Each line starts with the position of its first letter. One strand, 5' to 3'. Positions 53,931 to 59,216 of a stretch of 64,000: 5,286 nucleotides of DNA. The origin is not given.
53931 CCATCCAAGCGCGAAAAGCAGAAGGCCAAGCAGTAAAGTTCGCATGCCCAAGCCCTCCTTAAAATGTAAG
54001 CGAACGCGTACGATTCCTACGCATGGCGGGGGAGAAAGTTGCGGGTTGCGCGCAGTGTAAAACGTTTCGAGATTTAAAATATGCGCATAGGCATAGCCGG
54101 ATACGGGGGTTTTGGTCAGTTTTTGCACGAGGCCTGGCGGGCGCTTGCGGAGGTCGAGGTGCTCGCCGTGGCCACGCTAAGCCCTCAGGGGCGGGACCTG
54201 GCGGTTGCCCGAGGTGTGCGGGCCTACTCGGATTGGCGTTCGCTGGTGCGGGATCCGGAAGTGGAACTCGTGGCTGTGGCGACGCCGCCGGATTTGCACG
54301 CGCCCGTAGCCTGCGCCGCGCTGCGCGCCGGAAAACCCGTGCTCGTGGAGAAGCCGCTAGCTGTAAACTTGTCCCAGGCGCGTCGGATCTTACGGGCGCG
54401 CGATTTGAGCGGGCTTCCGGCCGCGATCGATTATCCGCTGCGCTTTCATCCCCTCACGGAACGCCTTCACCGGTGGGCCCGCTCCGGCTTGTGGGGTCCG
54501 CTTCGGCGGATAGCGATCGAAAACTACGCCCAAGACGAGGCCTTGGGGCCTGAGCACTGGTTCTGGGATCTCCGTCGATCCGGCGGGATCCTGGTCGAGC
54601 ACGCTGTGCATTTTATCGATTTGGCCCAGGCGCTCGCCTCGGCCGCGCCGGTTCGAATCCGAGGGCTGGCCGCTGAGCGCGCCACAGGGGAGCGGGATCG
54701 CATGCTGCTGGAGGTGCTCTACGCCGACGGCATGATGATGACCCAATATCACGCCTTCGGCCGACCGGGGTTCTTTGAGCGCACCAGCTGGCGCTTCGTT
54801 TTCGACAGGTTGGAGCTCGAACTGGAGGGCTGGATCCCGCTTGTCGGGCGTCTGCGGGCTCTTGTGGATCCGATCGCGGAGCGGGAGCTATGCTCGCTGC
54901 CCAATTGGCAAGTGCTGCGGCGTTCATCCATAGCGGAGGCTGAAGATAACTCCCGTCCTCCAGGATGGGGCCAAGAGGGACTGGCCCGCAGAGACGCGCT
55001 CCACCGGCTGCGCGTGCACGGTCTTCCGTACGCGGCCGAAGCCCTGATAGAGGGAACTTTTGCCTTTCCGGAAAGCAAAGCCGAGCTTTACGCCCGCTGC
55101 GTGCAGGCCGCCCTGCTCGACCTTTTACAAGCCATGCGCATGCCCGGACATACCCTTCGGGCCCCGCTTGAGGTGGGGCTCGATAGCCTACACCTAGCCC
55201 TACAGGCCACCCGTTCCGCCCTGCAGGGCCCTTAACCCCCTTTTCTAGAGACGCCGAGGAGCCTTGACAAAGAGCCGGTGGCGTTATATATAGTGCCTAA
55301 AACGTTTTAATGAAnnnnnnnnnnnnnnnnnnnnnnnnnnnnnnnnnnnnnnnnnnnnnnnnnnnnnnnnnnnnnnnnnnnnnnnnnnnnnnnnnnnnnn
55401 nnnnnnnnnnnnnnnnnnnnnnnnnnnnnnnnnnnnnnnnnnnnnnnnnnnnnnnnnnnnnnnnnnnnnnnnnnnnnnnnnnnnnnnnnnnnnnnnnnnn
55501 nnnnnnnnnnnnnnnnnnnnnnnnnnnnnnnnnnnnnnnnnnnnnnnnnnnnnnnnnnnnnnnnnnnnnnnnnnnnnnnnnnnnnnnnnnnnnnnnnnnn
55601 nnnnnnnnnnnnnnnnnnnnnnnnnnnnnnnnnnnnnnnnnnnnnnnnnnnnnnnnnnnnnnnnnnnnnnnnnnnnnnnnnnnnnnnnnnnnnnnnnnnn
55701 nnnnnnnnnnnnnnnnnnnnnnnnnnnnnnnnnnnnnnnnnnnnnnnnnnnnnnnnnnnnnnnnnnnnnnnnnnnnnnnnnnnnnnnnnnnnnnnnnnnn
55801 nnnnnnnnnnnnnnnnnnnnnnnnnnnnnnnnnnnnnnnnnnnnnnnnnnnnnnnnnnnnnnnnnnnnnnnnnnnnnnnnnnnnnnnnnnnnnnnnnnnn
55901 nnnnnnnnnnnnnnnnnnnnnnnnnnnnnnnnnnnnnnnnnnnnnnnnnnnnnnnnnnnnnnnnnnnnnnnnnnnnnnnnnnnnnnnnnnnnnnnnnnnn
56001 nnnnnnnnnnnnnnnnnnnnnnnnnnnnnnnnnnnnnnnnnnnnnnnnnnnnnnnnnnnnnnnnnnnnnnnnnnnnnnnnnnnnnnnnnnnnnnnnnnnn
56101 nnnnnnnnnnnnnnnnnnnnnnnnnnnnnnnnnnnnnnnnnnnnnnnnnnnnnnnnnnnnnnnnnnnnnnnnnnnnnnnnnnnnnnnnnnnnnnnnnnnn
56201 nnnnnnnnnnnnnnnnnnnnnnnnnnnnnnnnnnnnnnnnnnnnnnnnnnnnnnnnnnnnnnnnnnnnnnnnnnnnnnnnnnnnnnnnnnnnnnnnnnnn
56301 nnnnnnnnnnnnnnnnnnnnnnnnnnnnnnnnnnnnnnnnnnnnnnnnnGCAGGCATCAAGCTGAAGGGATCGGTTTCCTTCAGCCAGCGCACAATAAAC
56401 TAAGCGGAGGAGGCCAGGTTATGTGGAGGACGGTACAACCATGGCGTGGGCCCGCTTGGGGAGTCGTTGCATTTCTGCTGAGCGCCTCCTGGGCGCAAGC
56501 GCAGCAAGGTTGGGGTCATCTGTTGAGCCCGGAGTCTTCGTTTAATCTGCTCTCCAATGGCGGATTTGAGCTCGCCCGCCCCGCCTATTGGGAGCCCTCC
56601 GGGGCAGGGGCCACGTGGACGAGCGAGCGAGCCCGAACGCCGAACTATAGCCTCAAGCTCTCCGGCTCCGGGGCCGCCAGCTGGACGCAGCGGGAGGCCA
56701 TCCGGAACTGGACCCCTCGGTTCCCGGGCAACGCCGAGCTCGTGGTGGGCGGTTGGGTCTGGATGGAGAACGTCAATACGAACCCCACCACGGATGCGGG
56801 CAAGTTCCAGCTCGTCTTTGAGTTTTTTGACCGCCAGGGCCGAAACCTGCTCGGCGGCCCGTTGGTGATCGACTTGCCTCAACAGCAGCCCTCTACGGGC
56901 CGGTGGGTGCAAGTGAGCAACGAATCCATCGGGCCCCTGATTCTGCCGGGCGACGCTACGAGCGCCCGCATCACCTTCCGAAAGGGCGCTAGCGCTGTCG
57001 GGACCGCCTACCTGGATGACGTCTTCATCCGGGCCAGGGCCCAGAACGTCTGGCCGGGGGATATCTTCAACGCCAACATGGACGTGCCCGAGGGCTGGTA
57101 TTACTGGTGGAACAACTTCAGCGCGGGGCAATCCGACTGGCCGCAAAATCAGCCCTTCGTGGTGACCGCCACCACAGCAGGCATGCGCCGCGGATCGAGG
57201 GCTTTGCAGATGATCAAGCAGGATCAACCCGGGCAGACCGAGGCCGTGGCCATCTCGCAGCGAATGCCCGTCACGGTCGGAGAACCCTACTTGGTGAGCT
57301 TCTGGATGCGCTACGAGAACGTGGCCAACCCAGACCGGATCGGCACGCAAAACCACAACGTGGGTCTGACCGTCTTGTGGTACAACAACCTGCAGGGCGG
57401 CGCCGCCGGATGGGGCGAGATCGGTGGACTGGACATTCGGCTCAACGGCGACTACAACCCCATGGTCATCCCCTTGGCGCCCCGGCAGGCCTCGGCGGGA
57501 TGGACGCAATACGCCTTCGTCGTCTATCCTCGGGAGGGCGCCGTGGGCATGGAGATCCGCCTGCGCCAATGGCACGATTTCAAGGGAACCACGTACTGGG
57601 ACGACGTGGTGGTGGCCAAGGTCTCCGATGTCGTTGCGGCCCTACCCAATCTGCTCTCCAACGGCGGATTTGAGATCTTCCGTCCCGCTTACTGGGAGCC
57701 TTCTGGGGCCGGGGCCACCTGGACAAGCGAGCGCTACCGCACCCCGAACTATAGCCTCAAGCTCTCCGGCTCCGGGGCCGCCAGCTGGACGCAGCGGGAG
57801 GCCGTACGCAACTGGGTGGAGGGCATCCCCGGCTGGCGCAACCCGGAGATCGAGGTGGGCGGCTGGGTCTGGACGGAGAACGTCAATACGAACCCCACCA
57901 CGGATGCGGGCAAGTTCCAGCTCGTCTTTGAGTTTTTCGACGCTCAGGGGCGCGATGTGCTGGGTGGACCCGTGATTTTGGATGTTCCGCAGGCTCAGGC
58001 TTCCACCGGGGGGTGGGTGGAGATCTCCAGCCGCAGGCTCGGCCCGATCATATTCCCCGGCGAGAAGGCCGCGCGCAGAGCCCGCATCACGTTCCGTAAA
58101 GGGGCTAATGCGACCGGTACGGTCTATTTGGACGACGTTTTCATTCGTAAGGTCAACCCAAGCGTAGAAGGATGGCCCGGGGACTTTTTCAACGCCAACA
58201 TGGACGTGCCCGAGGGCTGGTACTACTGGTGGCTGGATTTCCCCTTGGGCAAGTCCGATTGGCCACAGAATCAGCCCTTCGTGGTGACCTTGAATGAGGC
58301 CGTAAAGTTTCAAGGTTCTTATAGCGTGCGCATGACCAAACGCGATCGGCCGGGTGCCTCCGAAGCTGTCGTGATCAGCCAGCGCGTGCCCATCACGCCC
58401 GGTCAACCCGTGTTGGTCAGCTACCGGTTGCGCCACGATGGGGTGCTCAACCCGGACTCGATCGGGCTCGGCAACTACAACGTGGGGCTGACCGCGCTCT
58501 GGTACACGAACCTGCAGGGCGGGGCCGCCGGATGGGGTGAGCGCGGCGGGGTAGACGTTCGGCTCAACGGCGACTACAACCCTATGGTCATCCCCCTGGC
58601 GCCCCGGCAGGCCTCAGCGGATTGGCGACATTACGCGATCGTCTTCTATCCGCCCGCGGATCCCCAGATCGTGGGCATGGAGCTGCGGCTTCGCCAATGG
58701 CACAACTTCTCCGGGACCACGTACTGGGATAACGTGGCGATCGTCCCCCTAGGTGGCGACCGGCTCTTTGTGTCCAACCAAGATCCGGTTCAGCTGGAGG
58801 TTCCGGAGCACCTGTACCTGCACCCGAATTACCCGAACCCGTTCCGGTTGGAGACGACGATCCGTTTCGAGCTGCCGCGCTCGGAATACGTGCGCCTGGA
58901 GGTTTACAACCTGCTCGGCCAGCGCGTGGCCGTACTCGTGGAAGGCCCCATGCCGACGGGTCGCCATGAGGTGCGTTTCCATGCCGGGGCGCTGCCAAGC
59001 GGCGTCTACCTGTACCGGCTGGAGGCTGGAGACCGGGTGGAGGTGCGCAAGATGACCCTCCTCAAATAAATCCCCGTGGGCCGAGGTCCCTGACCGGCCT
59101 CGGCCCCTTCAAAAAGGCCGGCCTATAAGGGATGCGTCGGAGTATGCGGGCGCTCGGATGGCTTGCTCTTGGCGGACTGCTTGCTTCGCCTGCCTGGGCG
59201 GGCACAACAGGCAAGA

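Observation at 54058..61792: Putative LacI regulon marked by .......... operator palindromes: oxidoreductase, lacI, T9SS CBM protein and TonB-dependent receptor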

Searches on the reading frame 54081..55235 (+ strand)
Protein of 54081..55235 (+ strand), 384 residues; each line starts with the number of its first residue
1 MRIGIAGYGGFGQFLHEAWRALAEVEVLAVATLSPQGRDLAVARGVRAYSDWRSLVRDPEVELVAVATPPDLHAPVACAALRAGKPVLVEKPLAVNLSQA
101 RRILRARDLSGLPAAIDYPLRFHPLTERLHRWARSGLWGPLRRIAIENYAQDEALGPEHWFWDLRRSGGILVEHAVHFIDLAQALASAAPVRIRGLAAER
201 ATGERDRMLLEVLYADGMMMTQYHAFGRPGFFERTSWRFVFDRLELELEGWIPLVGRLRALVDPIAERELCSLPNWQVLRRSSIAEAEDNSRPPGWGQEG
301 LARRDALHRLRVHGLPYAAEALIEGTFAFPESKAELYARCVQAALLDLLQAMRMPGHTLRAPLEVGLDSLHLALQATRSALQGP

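Call 5: search_protein_families(library=pfam, proteins=[window:54081-55235:+])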
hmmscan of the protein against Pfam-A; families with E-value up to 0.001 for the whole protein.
window:54081-55235:+ (384 aa): 2 families
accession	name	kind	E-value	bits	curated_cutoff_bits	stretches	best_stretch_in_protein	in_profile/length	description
PF01408.29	GFO_IDH_MocA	-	1.4e-22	81.1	24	1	1-107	1-109/120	Oxidoreductase family, NAD-binding Rossmann fold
PF22725.1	GFO_IDH_MocA_C3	-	2.9e-08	34.2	27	1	128-221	3-99/124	GFO/IDH/MocA C-terminal domain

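Call 21: search_protein_families(library=ncbifam, proteins=[window:54081-55235:+], max_evalue=0.01)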
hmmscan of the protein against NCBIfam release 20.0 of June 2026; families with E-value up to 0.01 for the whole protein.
window:54081-55235:+ (384 aa): 9 families
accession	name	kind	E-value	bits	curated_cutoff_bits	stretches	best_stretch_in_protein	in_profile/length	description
TIGR04380.1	myo_inos_iolG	equivalog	6.8e-22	77.8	355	1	1-194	2-193/330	inositol 2-dehydrogenase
NF052479.1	LevoglcsnDh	equivalog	3.1e-17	62.3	650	1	48-187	61-203/386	levoglucosan dehydrogenase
NF040723.1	UDP-GlcNAcDh_Arch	equivalog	3.1e-16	59.8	450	1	1-196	1-187/302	UDP-N-acetylglucosamine 3-dehydrogenase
NF008607.0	PRK11579.1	subfamily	8.6e-15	54.6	330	1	1-104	5-108/346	oxidoreductase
NF041392.1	XylDh_Gfo6_Halo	equivalog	5e-08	32.1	350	1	56-151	78-173/350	D-xylose 1-dehydrogenase Gfo6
NF007574.0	PRK10206.1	equivalog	5.8e-08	32.2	352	1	49-111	54-116/345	oxidoreductase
NF052679.1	InsChiInosDhIolG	equivalog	6.7e-08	31.9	540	1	1-106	3-112/343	bifunctional inositol 2-dehydrogenase/D-chiro-inositol 1-dehydrogenase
NF058563.1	BT_2159_fam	equivalog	8.9e-08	31.5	650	1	1-187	1-184/350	disaccharide 3-dehydrogenase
NF058561.1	BT_2158_fam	equivalog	6.2e-06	25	750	1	46-103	80-139/487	glycoside 3-dehydrogenase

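Call 40: search_solved_structures(query=window:54081-55235:+, max_evalue=0.001)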
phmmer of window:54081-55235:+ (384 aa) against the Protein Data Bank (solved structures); distinct sequences matched with E-value up to 0.001: 75 (the best 60 are shown).
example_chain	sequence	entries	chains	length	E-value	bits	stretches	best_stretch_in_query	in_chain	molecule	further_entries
4fb5_A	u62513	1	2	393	4e-20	75.2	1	3-183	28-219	Probable oxidoreductase protein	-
3c1a_A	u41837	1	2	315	6.3e-17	64.7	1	2-141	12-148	Putative oxidoreductase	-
4h3v_A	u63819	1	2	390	5.8e-16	61.5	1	3-193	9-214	Oxidoreductase domain protein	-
4gqa_A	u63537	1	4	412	8.9e-15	57.6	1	38-185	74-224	NAD binding Oxidoreductase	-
6a3f_A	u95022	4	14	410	9e-14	54.3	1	47-186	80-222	Putative dehydrogenase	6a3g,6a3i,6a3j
9azo_A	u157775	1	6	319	9.2e-14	54.2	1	2-230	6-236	PmdC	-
7wzd_A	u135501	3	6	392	1.1e-13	54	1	2-199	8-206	4,5-dihydroxyphthalate dehydrogenase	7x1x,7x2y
1evj_A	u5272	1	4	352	1.8e-13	53.2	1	44-205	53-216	GLUCOSE-FRUCTOSE OXIDOREDUCTASE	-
1ofg_A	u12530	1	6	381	2.4e-13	52.9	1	44-205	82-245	GLUCOSE-FRUCTOSE OXIDOREDUCTASE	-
1ryd_A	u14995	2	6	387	2.5e-13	52.8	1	44-205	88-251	glucose-fructose oxidoreductase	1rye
1h6a_A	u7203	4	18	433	3e-13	52.5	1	44-205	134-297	PRECURSOR FORM OF GLUCOSE-FRUCTOSE OXIDOREDUCTASE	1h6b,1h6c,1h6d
5a02_A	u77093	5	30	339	3.4e-13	52.4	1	48-198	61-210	ALDOSE-ALDOSE OXIDOREDUCTASE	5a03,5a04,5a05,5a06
2glx_A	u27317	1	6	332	6.5e-13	51.4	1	19-225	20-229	1,5-anhydro-D-fructose reductase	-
4koa_A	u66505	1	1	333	1e-12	50.8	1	20-224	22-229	1,5-anhydro-D-fructose reductase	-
5ya8_A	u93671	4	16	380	1.7e-12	50.1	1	25-182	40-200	Scyllo-inositol dehydrogenase with L-glucose dehydrogenase activity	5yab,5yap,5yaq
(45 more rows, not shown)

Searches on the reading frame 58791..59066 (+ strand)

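Call 68: search_protein_families(library=pfam, proteins=[window:58791-59066:+], max_evalue=1)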
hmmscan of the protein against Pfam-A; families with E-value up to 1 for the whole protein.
window:58791-59066:+ (92 aa): 2 families
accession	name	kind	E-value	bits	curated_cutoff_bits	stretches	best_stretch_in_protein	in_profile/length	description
PF18962.6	Por_Secre_tail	-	3.9e-08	33.9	27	1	14-88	2-73/75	Secretion system C-terminal sorting domain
PF13860.13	FlgD_ig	-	0.012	16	27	1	23-79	13-75/79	FlgD Ig-like domain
